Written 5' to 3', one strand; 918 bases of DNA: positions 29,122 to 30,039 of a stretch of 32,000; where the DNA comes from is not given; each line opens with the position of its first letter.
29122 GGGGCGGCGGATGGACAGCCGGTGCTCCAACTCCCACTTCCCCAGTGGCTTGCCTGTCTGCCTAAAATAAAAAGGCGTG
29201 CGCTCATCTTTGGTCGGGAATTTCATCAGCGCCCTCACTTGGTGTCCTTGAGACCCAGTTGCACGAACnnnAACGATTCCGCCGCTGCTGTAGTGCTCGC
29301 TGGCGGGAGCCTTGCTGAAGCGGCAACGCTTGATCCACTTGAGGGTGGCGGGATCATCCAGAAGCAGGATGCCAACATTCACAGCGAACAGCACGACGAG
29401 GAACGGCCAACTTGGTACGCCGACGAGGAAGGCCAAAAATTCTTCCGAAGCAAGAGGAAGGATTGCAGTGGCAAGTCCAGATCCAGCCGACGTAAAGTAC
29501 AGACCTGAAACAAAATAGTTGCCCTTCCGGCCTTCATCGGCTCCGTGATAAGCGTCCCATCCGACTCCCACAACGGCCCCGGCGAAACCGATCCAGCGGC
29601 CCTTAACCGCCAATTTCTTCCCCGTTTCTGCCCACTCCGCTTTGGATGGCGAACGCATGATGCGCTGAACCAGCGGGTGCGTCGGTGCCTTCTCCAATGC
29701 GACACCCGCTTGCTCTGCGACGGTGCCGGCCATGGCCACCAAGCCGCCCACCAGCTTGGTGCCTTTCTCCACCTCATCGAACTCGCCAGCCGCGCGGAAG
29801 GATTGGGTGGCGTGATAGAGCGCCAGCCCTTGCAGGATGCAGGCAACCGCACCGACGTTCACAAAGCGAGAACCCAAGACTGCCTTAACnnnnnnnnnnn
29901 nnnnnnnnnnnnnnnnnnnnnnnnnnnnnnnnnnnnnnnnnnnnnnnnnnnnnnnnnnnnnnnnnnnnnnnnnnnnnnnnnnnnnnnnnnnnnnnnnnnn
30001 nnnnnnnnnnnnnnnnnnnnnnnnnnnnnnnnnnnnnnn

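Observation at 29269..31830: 853-aa MIX-motif type VI effector with an unassigned glycine-rich membrane C-terminus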

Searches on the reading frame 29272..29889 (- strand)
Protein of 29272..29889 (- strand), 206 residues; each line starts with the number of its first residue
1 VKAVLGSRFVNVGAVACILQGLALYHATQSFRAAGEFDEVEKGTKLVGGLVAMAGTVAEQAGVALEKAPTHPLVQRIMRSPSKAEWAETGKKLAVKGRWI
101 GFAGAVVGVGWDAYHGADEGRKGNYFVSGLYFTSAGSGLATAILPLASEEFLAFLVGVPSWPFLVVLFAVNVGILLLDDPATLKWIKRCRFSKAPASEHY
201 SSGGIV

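Call 79: search_solved_structures(query=window:29272-29889:-, max_evalue=10)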
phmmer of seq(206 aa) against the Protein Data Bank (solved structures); distinct sequences matched with E-value up to 10: 2.
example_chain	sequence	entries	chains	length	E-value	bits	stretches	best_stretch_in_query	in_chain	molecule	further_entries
7zh7_A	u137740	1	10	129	0.46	13.6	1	93-137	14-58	Serum amyloid A protein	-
4bed_A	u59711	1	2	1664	1.3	12.1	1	28-96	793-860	HEMOCYANIN KLH1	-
